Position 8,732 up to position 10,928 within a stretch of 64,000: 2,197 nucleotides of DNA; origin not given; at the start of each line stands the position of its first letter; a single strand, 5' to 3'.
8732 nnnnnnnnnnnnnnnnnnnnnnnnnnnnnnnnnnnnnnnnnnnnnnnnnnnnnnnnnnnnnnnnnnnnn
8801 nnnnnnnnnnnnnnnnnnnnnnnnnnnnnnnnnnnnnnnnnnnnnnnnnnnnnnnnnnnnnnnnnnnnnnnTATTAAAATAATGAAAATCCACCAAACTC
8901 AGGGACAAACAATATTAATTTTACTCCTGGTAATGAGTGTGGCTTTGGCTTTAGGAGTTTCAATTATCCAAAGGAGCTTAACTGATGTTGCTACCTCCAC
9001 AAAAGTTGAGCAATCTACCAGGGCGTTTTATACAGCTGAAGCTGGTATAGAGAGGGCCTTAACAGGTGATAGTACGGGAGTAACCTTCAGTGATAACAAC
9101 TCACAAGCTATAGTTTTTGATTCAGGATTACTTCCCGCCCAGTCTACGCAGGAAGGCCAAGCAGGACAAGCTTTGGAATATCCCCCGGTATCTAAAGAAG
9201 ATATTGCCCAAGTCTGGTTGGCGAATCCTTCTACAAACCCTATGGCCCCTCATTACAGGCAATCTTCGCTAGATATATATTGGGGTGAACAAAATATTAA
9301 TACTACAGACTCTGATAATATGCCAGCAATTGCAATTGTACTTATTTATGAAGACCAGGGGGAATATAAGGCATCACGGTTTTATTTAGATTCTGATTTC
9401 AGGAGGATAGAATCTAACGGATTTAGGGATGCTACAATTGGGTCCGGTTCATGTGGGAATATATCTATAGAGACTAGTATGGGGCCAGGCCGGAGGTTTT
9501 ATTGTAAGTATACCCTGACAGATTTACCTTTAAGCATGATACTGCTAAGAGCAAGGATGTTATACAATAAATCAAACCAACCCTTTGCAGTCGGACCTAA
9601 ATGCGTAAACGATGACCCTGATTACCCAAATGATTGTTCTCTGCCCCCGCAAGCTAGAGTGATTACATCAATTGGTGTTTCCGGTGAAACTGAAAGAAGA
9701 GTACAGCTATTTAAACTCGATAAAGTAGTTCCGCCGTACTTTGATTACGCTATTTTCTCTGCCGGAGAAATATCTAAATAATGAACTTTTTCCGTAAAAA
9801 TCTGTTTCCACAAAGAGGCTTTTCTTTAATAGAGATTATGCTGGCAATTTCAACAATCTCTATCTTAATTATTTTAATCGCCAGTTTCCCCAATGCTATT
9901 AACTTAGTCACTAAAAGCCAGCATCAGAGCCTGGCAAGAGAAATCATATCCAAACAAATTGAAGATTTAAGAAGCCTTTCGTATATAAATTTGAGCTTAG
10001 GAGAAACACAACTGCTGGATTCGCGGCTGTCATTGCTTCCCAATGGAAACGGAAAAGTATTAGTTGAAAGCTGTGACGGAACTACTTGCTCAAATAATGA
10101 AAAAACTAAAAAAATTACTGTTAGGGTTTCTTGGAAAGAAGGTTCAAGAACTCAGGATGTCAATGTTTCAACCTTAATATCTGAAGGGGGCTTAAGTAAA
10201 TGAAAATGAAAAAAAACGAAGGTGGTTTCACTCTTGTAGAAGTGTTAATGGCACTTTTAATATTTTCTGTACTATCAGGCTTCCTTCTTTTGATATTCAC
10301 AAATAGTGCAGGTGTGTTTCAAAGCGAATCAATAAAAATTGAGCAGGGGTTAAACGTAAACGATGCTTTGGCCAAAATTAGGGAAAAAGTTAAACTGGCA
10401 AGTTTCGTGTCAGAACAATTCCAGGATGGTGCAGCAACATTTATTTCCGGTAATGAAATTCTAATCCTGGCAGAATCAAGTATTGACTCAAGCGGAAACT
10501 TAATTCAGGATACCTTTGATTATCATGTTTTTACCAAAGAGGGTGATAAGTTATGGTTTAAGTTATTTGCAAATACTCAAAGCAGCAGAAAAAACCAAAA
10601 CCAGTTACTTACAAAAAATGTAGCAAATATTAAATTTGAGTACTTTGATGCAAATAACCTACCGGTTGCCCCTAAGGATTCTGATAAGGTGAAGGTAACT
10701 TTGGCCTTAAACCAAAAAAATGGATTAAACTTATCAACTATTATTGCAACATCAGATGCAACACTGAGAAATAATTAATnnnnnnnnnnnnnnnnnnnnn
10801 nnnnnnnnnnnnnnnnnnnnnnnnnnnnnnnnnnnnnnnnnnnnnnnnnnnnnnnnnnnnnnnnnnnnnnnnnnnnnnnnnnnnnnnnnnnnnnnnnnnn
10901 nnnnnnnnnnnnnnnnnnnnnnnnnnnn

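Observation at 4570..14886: Type IV pilus operon with eleven pilin/pseudopilin genes including two PilX-like proteins, but no ATPase/platform/secretin in the window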

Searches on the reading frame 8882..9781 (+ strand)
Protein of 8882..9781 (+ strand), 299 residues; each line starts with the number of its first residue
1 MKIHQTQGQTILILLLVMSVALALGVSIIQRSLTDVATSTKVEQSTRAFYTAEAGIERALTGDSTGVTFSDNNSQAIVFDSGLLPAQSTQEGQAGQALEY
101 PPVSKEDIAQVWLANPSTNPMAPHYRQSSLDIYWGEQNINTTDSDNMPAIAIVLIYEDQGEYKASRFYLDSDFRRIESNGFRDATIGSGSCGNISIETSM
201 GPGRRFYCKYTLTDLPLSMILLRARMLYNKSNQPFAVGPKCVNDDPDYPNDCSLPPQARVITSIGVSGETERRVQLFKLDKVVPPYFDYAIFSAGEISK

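Call 7: search_protein_families(library=pfam, max_evalue=0.01, proteins=[window:8882-9781:+])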
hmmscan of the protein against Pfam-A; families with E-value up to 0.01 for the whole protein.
window:8882-9781:+ (299 aa): 1 family
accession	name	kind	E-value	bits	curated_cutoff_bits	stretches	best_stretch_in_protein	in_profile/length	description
PF14341.11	PilX_N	-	0.00022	21.6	25.5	1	8-57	2-51/51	PilX N-terminal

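Call 14: search_protein_families(library=ncbifam, max_evalue=0.1, proteins=[window:8882-9781:+])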
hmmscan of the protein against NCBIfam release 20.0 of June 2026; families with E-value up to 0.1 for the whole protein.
window:8882-9781:+ (299 aa): 0 families

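Call 50: find_homologous_proteins(query=window:8882-9781:+, max_evalue=0.001)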
Query window:8882-9781:+ (299 aa): 496 proteins with E <= 0.001 among 3058 candidates; the best 120 are listed.
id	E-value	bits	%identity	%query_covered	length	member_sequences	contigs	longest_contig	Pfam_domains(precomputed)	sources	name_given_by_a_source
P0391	2.7e-196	668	100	100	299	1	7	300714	-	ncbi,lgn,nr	ncbi:pilus assembly PilX N-terminal domain-containing protein [Candidatus Daviesbacteria bacterium]|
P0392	3.7e-108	379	62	100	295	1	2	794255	-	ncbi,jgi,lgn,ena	-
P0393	3.3e-105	369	62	99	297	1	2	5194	-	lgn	-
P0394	1.2e-90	322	56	98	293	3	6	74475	-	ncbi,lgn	-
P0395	1.6e-89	318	55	98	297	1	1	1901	-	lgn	-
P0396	5.0e-85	303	52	99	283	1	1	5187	-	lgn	-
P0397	6.2e-85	303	54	98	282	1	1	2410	-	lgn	-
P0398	2.6e-83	298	52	99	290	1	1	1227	-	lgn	-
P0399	3.0e-83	297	53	99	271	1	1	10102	-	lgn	-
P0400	2.9e-82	294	53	98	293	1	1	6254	-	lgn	-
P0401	9.8e-82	292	51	98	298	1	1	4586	-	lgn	-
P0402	1.6e-81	292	52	99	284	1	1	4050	-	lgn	-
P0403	6.7e-81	290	53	98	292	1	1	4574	-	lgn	-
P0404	1.2e-80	289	52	99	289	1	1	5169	-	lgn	-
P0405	1.3e-79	285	51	98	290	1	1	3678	-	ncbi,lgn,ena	-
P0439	4.1e-74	267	47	98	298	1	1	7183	PF14341.12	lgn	-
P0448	7.6e-73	263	51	98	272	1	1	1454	PF14341.12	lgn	-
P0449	9.5e-73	263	49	100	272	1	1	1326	PF14341.12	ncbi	-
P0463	4.1e-72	261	48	98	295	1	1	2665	PF14341.12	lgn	-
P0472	1.0e-71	260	46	99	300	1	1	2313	PF14341.12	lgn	-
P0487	2.6e-70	255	49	99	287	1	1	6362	PF14341.12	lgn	-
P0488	2.8e-70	255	49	98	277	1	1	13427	PF14341.12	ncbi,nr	ncbi:MAG: pilus assembly PilX N-terminal domain-containing protein [Candidatus Daviesbacteria bacter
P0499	9.1e-70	253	49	99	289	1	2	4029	PF14341.12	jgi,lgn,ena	-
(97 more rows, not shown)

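Call 65: predict_structure(alignment_id=A4)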
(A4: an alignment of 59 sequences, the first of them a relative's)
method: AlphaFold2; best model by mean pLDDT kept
length: 299 residues; sequences in the alignment: 59
mean_pLDDT: 90.5   pTM: 0.81
mean pLDDT of the five models: 90.5, 90.3, 88.7, 88.7, 87.4
residues with pLDDT >= 90: 231; 70-90: 47; 50-70: 18; < 50: 3
segments of 3 or more residues with pLDDT < 50: 1-3
pLDDT, mean of each block of 10 residues (from residue 1): 64 95 93 88 95 96 94 95 89 88 93 93 93 95 92 96 97 95 94 95 97 96 95 96 73 93 96 95 67 64
secondary structure, 60 per line:
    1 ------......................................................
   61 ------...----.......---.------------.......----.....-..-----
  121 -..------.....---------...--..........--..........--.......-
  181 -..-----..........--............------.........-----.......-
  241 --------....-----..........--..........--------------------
elements in order: H7-60 E67-69 E74-80 E97-103 E108-112 E130-134 E149-158 E161-170 H173-179 E189-198 E201-212 E219-227 E233-239 H249-252 E258-267 E270-279

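Call 76: search_solved_structures(query=A4, max_evalue=1)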
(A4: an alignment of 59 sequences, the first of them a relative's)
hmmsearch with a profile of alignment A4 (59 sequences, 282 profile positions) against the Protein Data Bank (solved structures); distinct sequences matched with E-value up to 1: 0.

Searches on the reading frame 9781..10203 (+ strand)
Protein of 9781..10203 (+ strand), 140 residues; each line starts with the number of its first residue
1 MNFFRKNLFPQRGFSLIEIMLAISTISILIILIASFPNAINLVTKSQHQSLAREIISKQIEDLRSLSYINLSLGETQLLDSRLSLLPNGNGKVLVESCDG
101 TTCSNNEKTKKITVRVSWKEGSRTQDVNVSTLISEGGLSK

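Call 7: search_protein_families(library=pfam, max_evalue=0.01, proteins=[window:9781-10203:+])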
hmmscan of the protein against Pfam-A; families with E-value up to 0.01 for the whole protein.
window:9781-10203:+ (140 aa): 1 family
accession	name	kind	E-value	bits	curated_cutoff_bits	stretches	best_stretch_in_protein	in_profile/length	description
PF07963.17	N_methyl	-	1.4e-05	24.8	21.2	1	11-33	4-26/27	Prokaryotic N-terminal methylation motif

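Call 14: search_protein_families(library=ncbifam, max_evalue=0.1, proteins=[window:9781-10203:+])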
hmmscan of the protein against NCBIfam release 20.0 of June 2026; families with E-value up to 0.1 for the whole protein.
window:9781-10203:+ (140 aa): 18 families
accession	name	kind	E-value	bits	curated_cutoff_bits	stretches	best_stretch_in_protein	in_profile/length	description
NF007848.0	PRK10557.1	equivalog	0.00016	21.1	120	1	10-54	9-53/192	prepilin peptidase-dependent protein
TIGR02532.1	IV_pilin_GFxxxE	domain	0.00054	19.7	16.3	1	11-33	1-23/24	prepilin-type N-terminal cleavage/methylation domain-containing protein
NF041002.1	pilin_ComGF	equivalog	0.00093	19.4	80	1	11-61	1-53/139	competence type IV pilus minor pilin ComGF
TIGR02523.1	type_IV_pilV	equivalog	0.0013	19.3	52.2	1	11-65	1-56/139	type IV pilus modification protein PilV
NF040999.1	pilin_ComGC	equivalog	0.0021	18.2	75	1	12-45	2-33/84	competence type IV pilus major pilin ComGC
TIGR01708.2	typeII_sec_gspH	equivalog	0.0028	17.7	80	1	11-49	1-41/169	type II secretion system minor pseudopilin GspH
NF047828.1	T3SSXpsI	equivalog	0.0055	16.7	150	0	11-52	1-43/132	type II secretion system protein XpsI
NF007862.0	PRK10574.1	equivalog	0.006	16.7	138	1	11-36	4-30/145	prepilin peptidase-dependent pilin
NF007660.0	PRK10332.1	equivalog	0.0061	17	86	1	8-54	5-53/107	prepilin-type N-terminal cleavage/methylation domain-containing protein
TIGR01707.1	gspI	equivalog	0.0099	16.4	44.35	1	13-64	1-53/101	type II secretion system minor pseudopilin GspI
NF041013.1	T4P_ComGE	equivalog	0.0099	16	49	1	12-34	4-26/83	competence type IV pilus minor pilin ComGE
NF041775.1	typeIV_PilA_Myxo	equivalog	0.0099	15.9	400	1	11-52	10-48/214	type IV pilin protein PilA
NF038058.1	adhes_P110_Nter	subfamily_domain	0.022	14.6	80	1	18-61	7-50/201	P110/LppT family adhesin N-terminal domain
TIGR02598.1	TIGR02598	subfamily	0.023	14.9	51.4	1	13-71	1-60/151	Verru_Chthon cassette protein B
TIGR01710.1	typeII_sec_gspG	equivalog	0.028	14.5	88.85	1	12-55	1-42/134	type II secretion system major pseudopilin GspG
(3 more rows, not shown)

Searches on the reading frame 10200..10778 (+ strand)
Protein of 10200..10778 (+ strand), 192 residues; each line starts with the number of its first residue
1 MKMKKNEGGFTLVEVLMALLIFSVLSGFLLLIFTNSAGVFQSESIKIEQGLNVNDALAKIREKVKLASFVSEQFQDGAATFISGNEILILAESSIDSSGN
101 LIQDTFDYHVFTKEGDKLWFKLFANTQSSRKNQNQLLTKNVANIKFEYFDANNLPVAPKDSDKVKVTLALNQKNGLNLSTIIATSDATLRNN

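Call 7: search_protein_families(library=pfam, max_evalue=0.01, proteins=[window:10200-10778:+])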
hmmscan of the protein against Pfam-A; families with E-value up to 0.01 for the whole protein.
window:10200-10778:+ (192 aa): 1 family
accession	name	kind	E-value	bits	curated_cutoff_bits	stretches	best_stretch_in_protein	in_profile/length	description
PF07963.17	N_methyl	-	9.5e-08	31.8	21.2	1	4-29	1-26/27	Prokaryotic N-terminal methylation motif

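Call 14: search_protein_families(library=ncbifam, max_evalue=0.1, proteins=[window:10200-10778:+])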
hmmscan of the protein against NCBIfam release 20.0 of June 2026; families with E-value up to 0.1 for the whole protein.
window:10200-10778:+ (192 aa): 12 families
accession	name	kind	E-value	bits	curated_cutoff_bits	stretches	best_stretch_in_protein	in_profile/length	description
TIGR02532.1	IV_pilin_GFxxxE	domain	1.7e-05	24.4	16.3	1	9-29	3-23/24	prepilin-type N-terminal cleavage/methylation domain-containing protein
NF007848.0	PRK10557.1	equivalog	0.00041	19.7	120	1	2-64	5-67/192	prepilin peptidase-dependent protein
NF041002.1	pilin_ComGF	equivalog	0.0016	18.7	80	1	8-42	2-36/139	competence type IV pilus minor pilin ComGF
NF040999.1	pilin_ComGC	equivalog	0.0021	18.2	75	1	8-32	2-23/84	competence type IV pilus major pilin ComGC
TIGR01708.2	typeII_sec_gspH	equivalog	0.0044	17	80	1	8-37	2-31/169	type II secretion system minor pseudopilin GspH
NF041013.1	T4P_ComGE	equivalog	0.0055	16.8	49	1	8-36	4-32/83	competence type IV pilus minor pilin ComGE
TIGR01711.1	gspJ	equivalog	0.027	14.3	64.85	0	8-27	1-20/192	type II secretion system minor pseudopilin GspJ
TIGR02523.1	type_IV_pilV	equivalog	0.031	14.8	52.2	1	9-49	3-44/139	type IV pilus modification protein PilV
TIGR01707.1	gspI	equivalog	0.038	14.5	44.35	1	9-25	1-17/101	type II secretion system minor pseudopilin GspI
NF007800.0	PRK10506.1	equivalog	0.039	13.8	158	1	3-27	4-28/163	prepilin peptidase-dependent protein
NF006453.0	PRK08808.1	equivalog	0.073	12.1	295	0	3-34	2-30/211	type II secretion system protein J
TIGR03612.1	RutA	equivalog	0.084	12.3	498.3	0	131-183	149-201/355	pyrimidine utilization protein A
